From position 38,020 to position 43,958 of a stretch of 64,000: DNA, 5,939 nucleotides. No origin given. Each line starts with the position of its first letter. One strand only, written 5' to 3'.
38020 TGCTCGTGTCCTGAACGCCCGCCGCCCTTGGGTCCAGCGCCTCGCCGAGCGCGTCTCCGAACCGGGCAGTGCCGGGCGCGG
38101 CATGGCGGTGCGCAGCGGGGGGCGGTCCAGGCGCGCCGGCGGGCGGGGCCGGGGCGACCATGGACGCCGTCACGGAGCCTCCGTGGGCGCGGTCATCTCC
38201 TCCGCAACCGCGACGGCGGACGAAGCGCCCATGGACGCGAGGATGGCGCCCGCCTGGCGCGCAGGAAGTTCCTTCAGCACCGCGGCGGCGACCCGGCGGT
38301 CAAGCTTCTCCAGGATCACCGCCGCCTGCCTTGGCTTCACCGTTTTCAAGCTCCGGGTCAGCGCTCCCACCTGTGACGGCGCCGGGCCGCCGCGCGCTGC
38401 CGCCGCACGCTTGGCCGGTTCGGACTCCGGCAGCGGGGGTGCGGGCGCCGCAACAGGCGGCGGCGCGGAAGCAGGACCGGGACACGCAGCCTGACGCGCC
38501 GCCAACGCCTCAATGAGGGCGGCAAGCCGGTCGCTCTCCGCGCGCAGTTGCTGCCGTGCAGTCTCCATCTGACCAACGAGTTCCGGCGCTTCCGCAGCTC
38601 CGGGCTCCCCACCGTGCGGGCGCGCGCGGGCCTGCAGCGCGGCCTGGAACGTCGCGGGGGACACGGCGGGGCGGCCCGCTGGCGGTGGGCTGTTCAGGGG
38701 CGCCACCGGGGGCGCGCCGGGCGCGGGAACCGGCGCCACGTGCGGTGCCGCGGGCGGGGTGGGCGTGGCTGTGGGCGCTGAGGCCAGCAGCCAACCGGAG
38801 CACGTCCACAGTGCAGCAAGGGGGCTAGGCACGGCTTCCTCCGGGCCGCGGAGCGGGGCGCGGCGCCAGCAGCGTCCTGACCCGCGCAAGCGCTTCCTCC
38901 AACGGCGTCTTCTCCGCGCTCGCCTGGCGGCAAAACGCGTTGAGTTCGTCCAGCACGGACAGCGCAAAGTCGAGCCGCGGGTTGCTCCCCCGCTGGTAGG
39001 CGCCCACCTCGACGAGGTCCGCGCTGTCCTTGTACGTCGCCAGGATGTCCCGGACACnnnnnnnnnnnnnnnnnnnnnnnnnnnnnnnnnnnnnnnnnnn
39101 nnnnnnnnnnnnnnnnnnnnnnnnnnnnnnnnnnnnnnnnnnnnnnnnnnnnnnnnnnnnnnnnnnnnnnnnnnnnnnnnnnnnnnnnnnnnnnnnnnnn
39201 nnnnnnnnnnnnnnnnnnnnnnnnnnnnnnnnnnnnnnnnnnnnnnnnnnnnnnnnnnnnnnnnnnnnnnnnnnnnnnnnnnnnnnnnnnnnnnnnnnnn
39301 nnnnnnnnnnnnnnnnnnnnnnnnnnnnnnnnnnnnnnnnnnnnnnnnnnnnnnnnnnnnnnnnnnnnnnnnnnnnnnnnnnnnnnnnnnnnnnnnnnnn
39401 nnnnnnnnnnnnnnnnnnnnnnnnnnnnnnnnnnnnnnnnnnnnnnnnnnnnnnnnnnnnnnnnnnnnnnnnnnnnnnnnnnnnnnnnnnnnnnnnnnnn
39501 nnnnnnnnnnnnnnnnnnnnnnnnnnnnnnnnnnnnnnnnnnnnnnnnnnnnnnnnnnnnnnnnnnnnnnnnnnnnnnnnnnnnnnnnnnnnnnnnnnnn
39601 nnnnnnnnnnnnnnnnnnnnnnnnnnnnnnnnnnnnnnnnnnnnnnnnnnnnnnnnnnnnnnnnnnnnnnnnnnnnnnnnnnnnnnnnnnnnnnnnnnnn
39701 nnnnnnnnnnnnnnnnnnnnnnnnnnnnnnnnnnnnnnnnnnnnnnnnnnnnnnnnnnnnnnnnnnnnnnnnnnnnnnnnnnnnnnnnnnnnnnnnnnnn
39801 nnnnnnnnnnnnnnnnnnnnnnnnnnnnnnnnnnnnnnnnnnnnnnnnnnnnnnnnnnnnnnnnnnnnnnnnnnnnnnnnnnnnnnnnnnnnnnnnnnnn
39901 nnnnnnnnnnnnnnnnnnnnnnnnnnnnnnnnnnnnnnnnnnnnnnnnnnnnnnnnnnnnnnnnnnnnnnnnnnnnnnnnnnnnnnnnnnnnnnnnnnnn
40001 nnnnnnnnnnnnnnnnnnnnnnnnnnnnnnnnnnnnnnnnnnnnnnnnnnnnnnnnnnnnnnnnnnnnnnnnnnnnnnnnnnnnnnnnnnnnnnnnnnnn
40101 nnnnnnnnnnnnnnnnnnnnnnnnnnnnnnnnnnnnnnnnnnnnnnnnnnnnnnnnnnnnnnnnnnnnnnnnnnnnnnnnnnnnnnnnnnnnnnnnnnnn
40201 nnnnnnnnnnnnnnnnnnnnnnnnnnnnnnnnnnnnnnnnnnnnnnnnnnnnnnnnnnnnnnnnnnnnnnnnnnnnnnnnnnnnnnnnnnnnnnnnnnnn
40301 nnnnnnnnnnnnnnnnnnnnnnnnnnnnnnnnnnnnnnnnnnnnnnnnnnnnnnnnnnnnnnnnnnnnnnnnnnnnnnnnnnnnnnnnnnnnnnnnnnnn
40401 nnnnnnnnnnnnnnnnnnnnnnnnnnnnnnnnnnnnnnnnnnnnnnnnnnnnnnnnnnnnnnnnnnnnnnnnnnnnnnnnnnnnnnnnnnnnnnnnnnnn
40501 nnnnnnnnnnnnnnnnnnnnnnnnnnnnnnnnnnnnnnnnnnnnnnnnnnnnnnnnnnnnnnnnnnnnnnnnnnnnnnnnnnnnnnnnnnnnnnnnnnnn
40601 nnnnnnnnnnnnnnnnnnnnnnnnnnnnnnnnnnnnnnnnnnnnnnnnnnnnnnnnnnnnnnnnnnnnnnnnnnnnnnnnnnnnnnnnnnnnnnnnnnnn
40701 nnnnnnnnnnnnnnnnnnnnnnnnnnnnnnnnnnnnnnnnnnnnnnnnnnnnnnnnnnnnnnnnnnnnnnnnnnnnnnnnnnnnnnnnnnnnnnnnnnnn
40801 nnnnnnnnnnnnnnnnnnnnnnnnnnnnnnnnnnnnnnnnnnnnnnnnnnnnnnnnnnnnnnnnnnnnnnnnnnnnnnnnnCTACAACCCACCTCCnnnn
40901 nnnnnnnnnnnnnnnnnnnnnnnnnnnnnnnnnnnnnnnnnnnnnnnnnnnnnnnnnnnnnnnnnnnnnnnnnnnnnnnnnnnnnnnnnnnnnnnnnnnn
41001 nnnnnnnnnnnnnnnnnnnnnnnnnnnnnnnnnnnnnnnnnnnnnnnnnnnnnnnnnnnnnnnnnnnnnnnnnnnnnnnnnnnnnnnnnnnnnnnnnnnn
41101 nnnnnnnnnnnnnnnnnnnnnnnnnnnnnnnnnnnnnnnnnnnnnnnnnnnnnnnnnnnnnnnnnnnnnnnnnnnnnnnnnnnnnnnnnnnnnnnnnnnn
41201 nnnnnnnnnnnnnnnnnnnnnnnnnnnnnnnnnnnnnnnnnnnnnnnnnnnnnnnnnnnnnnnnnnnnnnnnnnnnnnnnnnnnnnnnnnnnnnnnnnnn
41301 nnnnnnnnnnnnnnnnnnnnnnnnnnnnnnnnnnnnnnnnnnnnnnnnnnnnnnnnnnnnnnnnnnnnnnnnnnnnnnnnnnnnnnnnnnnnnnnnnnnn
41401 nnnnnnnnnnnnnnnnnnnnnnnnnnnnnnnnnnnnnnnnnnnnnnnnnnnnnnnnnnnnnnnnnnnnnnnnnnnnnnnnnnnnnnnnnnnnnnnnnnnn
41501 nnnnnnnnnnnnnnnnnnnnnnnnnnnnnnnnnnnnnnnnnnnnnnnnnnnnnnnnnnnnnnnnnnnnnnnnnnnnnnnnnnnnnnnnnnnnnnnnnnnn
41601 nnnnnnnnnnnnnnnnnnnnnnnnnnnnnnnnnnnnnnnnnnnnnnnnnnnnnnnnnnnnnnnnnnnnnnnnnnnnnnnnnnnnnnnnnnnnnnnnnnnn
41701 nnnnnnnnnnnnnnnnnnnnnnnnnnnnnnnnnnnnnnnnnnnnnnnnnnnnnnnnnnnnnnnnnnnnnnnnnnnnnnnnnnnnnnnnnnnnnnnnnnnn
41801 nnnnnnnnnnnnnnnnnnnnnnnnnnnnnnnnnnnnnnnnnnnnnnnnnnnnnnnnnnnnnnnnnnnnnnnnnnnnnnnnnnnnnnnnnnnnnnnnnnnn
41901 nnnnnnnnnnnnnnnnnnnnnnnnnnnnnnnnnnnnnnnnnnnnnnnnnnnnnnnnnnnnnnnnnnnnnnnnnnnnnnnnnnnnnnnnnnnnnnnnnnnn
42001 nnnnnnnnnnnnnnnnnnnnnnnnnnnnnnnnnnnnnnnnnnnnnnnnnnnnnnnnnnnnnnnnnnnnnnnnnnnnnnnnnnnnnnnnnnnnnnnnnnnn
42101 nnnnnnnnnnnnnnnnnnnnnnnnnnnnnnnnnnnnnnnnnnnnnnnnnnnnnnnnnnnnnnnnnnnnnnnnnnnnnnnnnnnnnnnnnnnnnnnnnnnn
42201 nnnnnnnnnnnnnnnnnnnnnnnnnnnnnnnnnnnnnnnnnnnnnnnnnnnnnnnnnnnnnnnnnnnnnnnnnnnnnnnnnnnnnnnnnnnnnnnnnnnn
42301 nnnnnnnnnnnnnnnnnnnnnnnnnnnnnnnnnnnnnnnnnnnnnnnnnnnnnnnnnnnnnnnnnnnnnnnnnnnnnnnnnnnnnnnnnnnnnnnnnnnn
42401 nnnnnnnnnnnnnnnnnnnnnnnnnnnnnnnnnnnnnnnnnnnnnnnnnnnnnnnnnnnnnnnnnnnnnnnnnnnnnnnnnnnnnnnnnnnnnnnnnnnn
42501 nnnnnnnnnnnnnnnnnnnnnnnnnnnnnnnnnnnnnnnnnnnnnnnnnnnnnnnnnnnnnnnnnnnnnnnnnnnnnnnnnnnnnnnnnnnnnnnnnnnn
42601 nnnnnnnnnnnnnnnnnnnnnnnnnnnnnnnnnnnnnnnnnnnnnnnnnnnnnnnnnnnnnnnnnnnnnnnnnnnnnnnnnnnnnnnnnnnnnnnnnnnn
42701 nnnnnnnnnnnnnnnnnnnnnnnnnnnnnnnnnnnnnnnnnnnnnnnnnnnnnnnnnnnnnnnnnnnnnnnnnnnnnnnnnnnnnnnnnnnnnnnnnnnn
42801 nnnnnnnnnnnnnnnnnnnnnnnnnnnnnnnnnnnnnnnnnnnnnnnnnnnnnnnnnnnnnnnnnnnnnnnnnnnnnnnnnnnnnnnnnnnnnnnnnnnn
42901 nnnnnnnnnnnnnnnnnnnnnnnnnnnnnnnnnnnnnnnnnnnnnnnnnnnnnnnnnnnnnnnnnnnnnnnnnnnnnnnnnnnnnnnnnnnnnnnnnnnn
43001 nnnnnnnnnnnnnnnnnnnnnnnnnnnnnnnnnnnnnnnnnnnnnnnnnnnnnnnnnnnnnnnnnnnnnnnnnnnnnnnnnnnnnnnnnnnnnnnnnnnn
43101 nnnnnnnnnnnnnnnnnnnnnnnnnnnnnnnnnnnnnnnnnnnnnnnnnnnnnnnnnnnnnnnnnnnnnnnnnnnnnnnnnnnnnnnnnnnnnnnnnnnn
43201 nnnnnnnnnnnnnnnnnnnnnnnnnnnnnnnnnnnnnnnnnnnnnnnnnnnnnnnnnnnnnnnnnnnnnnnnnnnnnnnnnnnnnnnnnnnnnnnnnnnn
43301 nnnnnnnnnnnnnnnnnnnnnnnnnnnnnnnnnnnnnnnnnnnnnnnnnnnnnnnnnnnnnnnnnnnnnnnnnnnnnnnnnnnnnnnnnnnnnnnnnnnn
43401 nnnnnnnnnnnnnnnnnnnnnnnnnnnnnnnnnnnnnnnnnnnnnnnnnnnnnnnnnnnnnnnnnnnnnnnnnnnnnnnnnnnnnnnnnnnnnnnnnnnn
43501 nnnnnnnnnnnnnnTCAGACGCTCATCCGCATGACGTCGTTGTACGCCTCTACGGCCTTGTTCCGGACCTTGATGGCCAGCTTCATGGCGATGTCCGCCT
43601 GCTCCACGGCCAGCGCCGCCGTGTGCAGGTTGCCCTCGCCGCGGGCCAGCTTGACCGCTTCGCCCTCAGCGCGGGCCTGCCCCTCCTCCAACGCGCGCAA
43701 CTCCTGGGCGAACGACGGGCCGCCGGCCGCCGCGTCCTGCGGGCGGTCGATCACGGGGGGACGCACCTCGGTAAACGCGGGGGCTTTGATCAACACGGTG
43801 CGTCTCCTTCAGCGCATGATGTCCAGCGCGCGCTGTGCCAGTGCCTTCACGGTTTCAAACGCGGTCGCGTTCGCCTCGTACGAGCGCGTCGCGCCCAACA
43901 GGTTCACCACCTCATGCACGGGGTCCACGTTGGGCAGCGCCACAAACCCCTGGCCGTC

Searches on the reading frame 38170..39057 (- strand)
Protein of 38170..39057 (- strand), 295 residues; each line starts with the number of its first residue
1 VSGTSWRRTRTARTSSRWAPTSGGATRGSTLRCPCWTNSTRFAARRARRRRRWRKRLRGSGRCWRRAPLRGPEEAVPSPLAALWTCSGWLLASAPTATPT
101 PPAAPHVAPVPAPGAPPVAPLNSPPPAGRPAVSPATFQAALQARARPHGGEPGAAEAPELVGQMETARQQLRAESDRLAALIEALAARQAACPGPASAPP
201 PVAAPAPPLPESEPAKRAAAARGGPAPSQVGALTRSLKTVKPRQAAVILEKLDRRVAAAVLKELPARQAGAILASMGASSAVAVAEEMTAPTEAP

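Call 69: search_protein_families(library=pfam, proteins=[window:38170-39057:-], max_evalue=0.01)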
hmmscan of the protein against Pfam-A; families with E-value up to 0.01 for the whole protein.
window:38170-39057:- (295 aa): 2 families
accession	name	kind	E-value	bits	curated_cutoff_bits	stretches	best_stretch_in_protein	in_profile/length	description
PF03448.22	MgtE_N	-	5.5e-06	27.3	25.9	1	237-290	22-75/102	MgtE intracellular N domain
PF14841.11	FliG_M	-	0.00017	22.2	25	1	237-277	8-48/76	FliG middle domain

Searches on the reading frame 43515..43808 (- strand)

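Call 15: search_protein_families(library=pfam, proteins=[window:43515-43808:-], max_evalue=0.001)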
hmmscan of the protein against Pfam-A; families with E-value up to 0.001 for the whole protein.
window:43515-43808:- (97 aa): 1 family
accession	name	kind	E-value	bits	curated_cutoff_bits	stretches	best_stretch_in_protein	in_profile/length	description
PF02049.23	FliE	-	2.9e-18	66.2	22.4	1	30-97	17-89/89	Flagellar hook-basal body complex protein FliE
